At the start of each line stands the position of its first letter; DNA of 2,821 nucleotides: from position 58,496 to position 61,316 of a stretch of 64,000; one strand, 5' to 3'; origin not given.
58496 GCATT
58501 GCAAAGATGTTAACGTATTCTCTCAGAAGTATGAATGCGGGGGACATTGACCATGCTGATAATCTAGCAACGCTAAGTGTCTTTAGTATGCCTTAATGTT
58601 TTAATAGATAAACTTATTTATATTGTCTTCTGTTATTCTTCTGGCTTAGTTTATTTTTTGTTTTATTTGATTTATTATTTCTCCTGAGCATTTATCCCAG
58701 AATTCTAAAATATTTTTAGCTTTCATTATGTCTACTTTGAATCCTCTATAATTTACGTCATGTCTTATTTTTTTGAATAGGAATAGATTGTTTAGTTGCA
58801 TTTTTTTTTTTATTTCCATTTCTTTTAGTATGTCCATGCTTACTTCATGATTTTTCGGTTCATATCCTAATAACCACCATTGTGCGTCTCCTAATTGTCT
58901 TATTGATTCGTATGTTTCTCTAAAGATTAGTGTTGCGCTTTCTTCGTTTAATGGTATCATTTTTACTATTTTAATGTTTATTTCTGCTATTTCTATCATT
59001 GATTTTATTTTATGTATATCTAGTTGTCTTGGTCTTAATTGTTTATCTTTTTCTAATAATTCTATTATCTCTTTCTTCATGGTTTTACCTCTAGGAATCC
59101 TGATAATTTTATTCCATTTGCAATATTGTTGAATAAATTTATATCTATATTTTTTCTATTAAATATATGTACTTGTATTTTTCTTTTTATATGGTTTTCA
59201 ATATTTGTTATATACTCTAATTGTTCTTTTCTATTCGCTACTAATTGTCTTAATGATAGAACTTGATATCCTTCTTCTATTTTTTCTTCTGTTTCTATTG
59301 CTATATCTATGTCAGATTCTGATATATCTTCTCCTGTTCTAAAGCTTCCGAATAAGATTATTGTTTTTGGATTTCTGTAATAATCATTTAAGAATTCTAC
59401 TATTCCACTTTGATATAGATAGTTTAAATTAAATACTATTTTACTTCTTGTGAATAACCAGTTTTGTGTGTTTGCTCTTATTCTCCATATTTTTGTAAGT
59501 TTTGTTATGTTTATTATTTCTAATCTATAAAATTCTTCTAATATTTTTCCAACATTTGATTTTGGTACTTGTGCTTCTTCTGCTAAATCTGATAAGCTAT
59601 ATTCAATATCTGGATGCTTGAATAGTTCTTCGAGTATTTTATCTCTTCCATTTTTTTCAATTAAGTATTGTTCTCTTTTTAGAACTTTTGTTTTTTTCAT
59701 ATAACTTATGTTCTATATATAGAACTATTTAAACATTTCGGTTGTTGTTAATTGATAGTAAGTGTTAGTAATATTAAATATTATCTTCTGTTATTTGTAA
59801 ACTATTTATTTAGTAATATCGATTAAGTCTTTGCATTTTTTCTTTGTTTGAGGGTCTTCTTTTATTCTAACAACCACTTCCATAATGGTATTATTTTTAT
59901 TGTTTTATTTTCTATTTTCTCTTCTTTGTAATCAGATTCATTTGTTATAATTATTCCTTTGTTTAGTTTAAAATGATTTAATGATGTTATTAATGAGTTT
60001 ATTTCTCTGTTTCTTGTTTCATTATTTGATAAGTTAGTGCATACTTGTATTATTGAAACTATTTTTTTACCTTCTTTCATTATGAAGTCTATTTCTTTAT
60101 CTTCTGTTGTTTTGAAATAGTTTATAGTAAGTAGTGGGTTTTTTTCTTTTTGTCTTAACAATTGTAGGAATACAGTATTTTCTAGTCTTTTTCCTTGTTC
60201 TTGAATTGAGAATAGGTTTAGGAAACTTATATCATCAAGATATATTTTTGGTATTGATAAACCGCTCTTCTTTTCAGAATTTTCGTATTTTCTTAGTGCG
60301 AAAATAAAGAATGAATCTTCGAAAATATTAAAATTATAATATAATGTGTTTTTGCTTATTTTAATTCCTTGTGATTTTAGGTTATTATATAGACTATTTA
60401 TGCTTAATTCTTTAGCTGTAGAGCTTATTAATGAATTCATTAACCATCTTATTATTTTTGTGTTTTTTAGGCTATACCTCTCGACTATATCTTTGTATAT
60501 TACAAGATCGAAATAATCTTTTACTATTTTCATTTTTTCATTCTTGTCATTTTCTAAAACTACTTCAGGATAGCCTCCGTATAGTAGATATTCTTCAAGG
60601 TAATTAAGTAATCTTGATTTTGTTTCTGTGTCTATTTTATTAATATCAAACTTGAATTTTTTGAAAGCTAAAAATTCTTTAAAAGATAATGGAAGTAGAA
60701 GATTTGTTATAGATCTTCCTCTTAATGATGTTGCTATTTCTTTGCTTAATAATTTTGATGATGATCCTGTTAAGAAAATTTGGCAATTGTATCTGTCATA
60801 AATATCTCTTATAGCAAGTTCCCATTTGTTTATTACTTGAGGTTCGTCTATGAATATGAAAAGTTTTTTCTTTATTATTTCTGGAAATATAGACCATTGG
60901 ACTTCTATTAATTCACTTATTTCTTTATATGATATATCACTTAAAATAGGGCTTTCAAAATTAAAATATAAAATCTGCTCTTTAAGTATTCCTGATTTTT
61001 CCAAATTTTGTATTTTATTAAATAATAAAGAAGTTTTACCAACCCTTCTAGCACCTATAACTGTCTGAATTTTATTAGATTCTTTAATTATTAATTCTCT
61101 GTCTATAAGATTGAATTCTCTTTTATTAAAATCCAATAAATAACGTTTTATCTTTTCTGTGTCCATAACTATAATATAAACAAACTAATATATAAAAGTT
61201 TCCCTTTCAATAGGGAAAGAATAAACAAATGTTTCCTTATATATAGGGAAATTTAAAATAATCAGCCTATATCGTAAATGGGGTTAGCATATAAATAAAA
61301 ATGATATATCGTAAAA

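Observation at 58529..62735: Direct repeats of about 120 nt bracket a 4.1-kb cassette with a TA pair, AAA ATPase and a compositionally foreign ORF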

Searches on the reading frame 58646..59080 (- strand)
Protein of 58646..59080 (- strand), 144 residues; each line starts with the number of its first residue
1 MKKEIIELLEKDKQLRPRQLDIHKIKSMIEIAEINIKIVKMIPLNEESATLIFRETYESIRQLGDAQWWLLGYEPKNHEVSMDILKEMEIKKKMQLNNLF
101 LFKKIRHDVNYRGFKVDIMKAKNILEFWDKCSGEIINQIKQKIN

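Call 10: search_protein_families(library=pfam, proteins=[window:58646-59080:-], max_evalue=0.01)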
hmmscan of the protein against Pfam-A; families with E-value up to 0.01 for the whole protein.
window:58646-59080:- (144 aa): 0 families

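Call 26: search_protein_families(library=ncbifam, proteins=[window:58646-59080:-], max_evalue=1)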
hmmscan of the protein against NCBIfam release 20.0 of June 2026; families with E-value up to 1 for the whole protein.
window:58646-59080:- (144 aa): 0 families

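Call 51: search_solved_structures(query=window:58646-59080:-, max_evalue=10)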
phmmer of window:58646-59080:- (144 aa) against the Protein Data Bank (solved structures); distinct sequences matched with E-value up to 10: 0.

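Call 52: search_protein_families(library=pfam, proteins=[window:58646-59080:-], max_evalue=10)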
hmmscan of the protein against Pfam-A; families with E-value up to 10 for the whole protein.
window:58646-59080:- (144 aa): 0 families

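Call 53: find_homologous_proteins(query=window:58646-59080:-, max_evalue=0.001)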
Query window:58646-59080:- (144 aa): 487 proteins with E <= 0.001 among 503 candidates; the best 120 are listed.
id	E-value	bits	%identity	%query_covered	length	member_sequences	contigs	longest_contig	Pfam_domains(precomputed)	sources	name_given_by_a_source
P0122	1.2e-85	302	99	100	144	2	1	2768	-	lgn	-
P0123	5.9e-76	271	90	99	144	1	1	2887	-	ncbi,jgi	-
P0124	2.6e-72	259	88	92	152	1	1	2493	-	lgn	-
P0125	6.5e-55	203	66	97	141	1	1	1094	-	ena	-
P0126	2.2e-54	201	67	92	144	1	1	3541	-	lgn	-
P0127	3.9e-54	200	67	99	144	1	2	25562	-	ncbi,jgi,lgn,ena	-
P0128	5.7e-54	200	62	100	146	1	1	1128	-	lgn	-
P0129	7.9e-54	199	62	100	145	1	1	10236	-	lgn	-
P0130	9.3e-54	199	67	99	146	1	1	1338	-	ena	-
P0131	1.1e-53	199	63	100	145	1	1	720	-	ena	-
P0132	1.3e-53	199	68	97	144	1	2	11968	-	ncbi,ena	ncbi:MAG: hypothetical protein AABX24_05410 [Nanoarchaeota archaeon]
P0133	2.1e-53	198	65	94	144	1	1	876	-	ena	-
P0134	2.5e-53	198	62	97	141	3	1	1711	-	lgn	-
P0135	3.6e-53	197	68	94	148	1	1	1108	-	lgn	-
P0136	4.0e-53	197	68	97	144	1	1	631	-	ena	-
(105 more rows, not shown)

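Call 54: find_encoding_contigs(protein=P0123, flank=10000)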
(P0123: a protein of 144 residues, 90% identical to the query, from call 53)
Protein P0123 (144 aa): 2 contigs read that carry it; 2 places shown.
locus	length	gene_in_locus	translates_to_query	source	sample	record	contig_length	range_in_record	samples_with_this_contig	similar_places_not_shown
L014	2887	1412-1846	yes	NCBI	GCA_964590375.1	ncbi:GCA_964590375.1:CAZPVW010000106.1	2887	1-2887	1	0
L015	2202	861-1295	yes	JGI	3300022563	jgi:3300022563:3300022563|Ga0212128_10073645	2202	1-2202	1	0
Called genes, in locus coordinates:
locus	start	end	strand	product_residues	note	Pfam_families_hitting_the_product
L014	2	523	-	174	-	?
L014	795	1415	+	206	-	PF01909:NTP_transf_2, PF18765:Polbeta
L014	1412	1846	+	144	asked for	-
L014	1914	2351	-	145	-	PF12840:HTH_20 (weak)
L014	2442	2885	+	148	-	?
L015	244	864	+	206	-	PF01909:NTP_transf_2, PF18765:Polbeta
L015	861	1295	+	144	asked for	-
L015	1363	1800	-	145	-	PF12840:HTH_20 (weak)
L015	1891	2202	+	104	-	?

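Call 55: find_encoding_contigs(protein=P0124, flank=10000)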
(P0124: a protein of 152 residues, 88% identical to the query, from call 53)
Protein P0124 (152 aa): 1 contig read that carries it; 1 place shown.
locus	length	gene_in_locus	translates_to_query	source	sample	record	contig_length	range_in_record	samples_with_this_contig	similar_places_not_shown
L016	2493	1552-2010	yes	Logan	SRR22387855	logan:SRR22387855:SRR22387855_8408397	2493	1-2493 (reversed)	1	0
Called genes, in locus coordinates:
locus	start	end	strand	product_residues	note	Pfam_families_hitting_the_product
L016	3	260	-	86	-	?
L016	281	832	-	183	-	-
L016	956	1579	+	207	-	PF01909:NTP_transf_2, PF18765:Polbeta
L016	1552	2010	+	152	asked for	-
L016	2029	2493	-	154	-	?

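Call 65: search_protein_families(library=phrogs, proteins=[window:58646-59080:-], max_evalue=0.01)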
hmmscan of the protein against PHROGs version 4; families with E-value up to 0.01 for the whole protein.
window:58646-59080:- (144 aa): 0 families

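Call 66: search_protein_families(library=padloc, proteins=[window:58646-59080:-], max_evalue=0.01)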
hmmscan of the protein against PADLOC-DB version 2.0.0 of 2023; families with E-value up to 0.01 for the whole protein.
window:58646-59080:- (144 aa): 1 family
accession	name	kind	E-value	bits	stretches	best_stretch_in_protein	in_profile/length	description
PDLC04379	PDC-M05B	-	0.0033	15.4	1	14-127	10-125/147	-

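Call 79: search_solved_structures(query=A4, max_evalue=10)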
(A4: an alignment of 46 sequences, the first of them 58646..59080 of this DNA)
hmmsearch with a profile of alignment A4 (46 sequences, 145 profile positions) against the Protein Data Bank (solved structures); distinct sequences matched with E-value up to 10: 0.
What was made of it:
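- Checked: The 144-aa partner has no Pfam or PDB sequence hit (calls 10, 51, 52, 79).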

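Call 82: predict_structure(alignment_id=A4)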
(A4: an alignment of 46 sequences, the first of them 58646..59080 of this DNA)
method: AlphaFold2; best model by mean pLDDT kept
length: 144 residues; sequences in the alignment: 46
mean_pLDDT: 95.5   pTM: 0.90
mean pLDDT of the five models: 95.5, 95.2, 94.9, 94.7, 94.4
residues with pLDDT >= 90: 137; 70-90: 7; 50-70: 0; < 50: 0
segments of 3 or more residues with pLDDT < 50: none
pLDDT, mean of each block of 10 residues (from residue 1): 89 94 97 98 98 98 97 94 94 94 95 94 98 98 92
secondary structure, 60 per line:
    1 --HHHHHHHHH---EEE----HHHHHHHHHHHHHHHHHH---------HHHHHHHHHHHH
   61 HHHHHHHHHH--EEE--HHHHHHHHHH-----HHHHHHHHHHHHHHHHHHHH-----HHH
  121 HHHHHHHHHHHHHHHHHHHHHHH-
elements in order: H3-11 E15-17 H22-39 H49-70 E73-75 H78-87 H93-112 H118-143

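Call 89: fold_search(model_id=the predicted structure, library=pdb)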
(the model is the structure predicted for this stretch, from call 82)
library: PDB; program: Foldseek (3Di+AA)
matches with E <= 10: 205; with E <= 0.001: 0
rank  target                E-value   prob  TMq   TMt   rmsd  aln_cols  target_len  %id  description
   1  2hsb                  2.1e-02  1.00  0.56  0.63   4.4       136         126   17  Crystal structure of a hepn domain containing protein (af_0298) from archaeoglobus fulgidus at 1.95 A resolution (released 2006-08-15)
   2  1ufb_A                4.8e-02  0.99  0.52  0.58   4.3       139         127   12  Crystal structure of TT1696 from Thermus thermophilus HB8 (released 2003-11-28)
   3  3o10_A                7.0e-02  0.99  0.57  0.59   4.3       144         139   10  Crystal structure of the HEPN domain from human sacsin (released 2011-03-30)
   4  7bxo_F                1.2e-01  0.90  0.45  0.48   5.6       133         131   15  Crystal structure of the toxin-antitoxin with AMP-PNP (released 2020-09-30)
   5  3o10_D                1.3e-01  0.99  0.60  0.63   4.0       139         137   12  Crystal structure of the HEPN domain from human sacsin (released 2011-03-30)
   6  1wol                  1.4e-01  0.95  0.51  0.58   4.7       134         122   13  Crystal Structure of ST0689, an archaeal HEPN homologue (released 2005-11-22)
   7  7ae6_A                2.3e-01  0.97  0.56  0.56   4.3       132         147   12  Crystal structure of di-AMPylated HEPN(R102A) toxin (released 2020-12-30)
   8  7ae2_A                2.7e-01  0.97  0.60  0.61   4.2       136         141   14  Crystal structure of HEPN(H107A-Y109F) toxin in complex with MNT antitoxin (released 2020-12-30)
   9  7ae8_D                3.4e-01  0.94  0.58  0.56   4.3       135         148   11  Crystal structure of HEPN(R102A) toxin (released 2020-12-30)
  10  7bxo_D                4.0e-01  0.30  0.32  0.34   8.8       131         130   15  Crystal structure of the toxin-antitoxin with AMP-PNP (released 2020-09-30)
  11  7eqe_D                4.0e-01  0.16  0.24  0.20  12.4       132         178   11  Crystal Structure of a transcription factor (released 2022-04-27)
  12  7ae6_B                4.2e-01  0.91  0.55  0.56   4.4       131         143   11  Crystal structure of di-AMPylated HEPN(R102A) toxin (released 2020-12-30)
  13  8yuf_A                4.2e-01  0.75  0.46  0.49   5.0       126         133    8  Crystal structure of HEPN (Q64A) toxin (released 2025-04-02)
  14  7ae9_D                4.5e-01  0.93  0.58  0.58   4.7       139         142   11  Crystal structure of mono-AMPylated HEPN(R46E) toxin in complex with MNT antitoxin (released 2020-12-30)
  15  7ae8_A                5.3e-01  0.90  0.58  0.56   4.3       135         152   11  Crystal structure of HEPN(R102A) toxin (released 2020-12-30)
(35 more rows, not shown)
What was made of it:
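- On MNT-HEPN toxin-antitoxin pair: HEPN fold by structure prediction and Foldseek for the 144-aa protein (calls 82, 89).
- Checked: Its AlphaFold model (pLDDT 95.5) hits HEPN structures first (2hsb, 1ufb, sacsin HEPN, HEPN toxins; calls 82, 89).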

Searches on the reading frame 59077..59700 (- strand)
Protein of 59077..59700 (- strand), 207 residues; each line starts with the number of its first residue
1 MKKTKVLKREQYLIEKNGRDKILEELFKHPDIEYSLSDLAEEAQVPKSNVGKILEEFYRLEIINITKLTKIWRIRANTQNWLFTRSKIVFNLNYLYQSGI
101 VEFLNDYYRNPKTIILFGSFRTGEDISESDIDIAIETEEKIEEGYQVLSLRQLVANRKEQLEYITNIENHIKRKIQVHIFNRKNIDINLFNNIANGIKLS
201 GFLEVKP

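Call 10: search_protein_families(library=pfam, proteins=[window:59077-59700:-], max_evalue=0.01)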
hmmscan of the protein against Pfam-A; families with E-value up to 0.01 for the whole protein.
window:59077-59700:- (207 aa): 4 families
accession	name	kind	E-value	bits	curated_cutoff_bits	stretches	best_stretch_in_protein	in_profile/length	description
PF18765.7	Polbeta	-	3.3e-11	43.6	26.9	1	100-187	3-76/93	Polymerase beta, Nucleotidyltransferase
PF01909.29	NTP_transf_2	-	3.3e-09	37.5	21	1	100-181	4-73/93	Nucleotidyltransferase domain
PF22600.2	MTPAP-like_central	-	9.9e-05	22.9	27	1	97-174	26-90/139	Poly(A) RNA polymerase, mitochondrial-like, central palm domain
PF08721.17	Tn7_Tnp_TnsA_C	-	0.0017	19.2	23.4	0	88-158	6-78/83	TnsA endonuclease C terminal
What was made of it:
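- Checked: MNT (59077-59700): Pfam NTP_transf_2/Polbeta (call 10).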

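Call 65: search_protein_families(library=phrogs, proteins=[window:59077-59700:-], max_evalue=0.01)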
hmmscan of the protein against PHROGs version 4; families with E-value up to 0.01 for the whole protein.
window:59077-59700:- (207 aa): 0 families

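Call 66: search_protein_families(library=padloc, proteins=[window:59077-59700:-], max_evalue=0.01)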
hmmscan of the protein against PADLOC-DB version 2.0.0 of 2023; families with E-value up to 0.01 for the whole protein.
window:59077-59700:- (207 aa): 11 families
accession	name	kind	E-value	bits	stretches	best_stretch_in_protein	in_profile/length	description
PDLC04368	PDC-M05A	-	2.1e-13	48.6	1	17-150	13-147/201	-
PDLC04906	PDC-S09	-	4.9e-08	31.2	1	112-179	25-91/98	-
PDLC04369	PDC-M05A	-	1.6e-07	29.1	1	19-138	15-130/201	-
PDLC04904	PDC-S09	-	9.5e-06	23.8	1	113-155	27-68/104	-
PDLC04903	PDC-S09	-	3.5e-05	22.1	1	104-157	19-72/108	-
PDLC04902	PDC-S09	-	5.8e-05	21.3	1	113-155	23-65/97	-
PDLC01438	Csa3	-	0.0018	16.4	0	21-171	120-231/305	"CAS-I,CAS-II,CAS-III,CAS-IV,CAS-V,CAS-VI; associated_signaling"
PDLC04901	PDC-S09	-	0.0028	16.4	1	110-140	20-50/126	-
PDLC04372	PDC-M05A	-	0.0053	15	0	37-139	2-104/167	-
PDLC04907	PDC-S09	-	0.0058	14.7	1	111-140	27-56/114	-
PDLC04905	PDC-S09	-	0.0067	14.8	0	113-151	23-63/101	-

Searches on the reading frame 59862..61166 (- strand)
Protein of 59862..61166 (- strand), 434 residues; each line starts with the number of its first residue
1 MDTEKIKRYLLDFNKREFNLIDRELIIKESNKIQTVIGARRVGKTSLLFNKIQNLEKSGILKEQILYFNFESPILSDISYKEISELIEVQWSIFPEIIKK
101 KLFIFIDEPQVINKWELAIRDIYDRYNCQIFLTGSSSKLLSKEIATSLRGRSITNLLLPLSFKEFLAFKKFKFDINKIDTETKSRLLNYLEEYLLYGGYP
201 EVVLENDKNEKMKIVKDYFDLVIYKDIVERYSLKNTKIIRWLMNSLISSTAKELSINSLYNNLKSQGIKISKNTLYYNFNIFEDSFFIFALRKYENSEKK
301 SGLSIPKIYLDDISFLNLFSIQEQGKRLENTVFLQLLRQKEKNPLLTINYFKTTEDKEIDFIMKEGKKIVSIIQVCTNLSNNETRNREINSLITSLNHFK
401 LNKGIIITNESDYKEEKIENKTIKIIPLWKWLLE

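Call 10: search_protein_families(library=pfam, proteins=[window:59862-61166:-], max_evalue=0.01)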
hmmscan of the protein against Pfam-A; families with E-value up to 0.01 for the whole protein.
window:59862-61166:- (434 aa): 5 families
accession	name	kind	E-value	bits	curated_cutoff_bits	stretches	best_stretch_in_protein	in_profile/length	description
PF13173.12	AAA_14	-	2.2e-32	112.2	27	1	31-166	2-129/129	AAA domain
PF13635.12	DUF4143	-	7.1e-16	58.8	28.1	1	225-376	2-158/160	Domain of unknown function (DUF4143)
PF04471.18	Mrr_cat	-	0.00044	20.8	21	1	336-411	16-88/115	Restriction endonuclease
PF01475.25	FUR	-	0.00082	20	23.1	1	233-293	4-64/121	Ferric uptake regulator family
PF01637.24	ATPase_2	-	0.00082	19.7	33.2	1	24-122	13-105/225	ATPase domain predominantly from Archaea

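Call 12: find_encoding_contigs(protein=window:59862-61166:-, flank=10000, max_places=6)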
Protein window:59862-61166:- (434 aa): 2 contigs read that carry it; 2 places shown.
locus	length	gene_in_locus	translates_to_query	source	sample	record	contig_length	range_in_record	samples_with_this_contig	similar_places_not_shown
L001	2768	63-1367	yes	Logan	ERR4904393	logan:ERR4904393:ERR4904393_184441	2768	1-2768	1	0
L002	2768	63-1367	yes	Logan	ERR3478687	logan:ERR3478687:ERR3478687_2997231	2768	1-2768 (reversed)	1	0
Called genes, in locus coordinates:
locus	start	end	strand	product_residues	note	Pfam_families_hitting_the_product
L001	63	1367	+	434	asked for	PF13173:AAA_14, PF13635:DUF4143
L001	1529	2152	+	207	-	PF01909:NTP_transf_2, PF18765:Polbeta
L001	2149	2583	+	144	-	-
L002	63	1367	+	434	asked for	PF13173:AAA_14, PF13635:DUF4143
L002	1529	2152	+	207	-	PF01909:NTP_transf_2, PF18765:Polbeta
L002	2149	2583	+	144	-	-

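Call 65: search_protein_families(library=phrogs, proteins=[window:59862-61166:-], max_evalue=0.01)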
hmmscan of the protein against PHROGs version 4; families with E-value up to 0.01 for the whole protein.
window:59862-61166:- (434 aa): 0 families

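Call 66: search_protein_families(library=padloc, proteins=[window:59862-61166:-], max_evalue=0.01)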
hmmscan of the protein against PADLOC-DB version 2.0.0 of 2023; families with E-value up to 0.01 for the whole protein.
window:59862-61166:- (434 aa): 7 families
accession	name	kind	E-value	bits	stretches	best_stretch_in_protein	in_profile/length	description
PDLC04787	PDC-S01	-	5.7e-98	326.5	1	21-434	11-408/412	-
PDLC04789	PDC-S01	-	1.1e-42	144.4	1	29-370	15-334/375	-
PDLC04790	PDC-S01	-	3.3e-31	106.4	1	32-410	28-399/422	-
PDLC04791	PDC-S01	-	1.8e-29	100.6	1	15-409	4-377/395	-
PDLC04786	PDC-S01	-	7.2e-19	65.8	1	35-429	24-427/439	-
PDLC04788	PDC-S01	-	5.4e-17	59.8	1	36-272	24-267/448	-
PDLC04792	PDC-S01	-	4.3e-12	43.3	1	28-241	16-240/452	-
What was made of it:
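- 59862..61166 (-): AAA_14 + DUF4143 ATPase. PADLOC candidate defence gene PDC-S01 (E 6e-98). calls 10, 66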
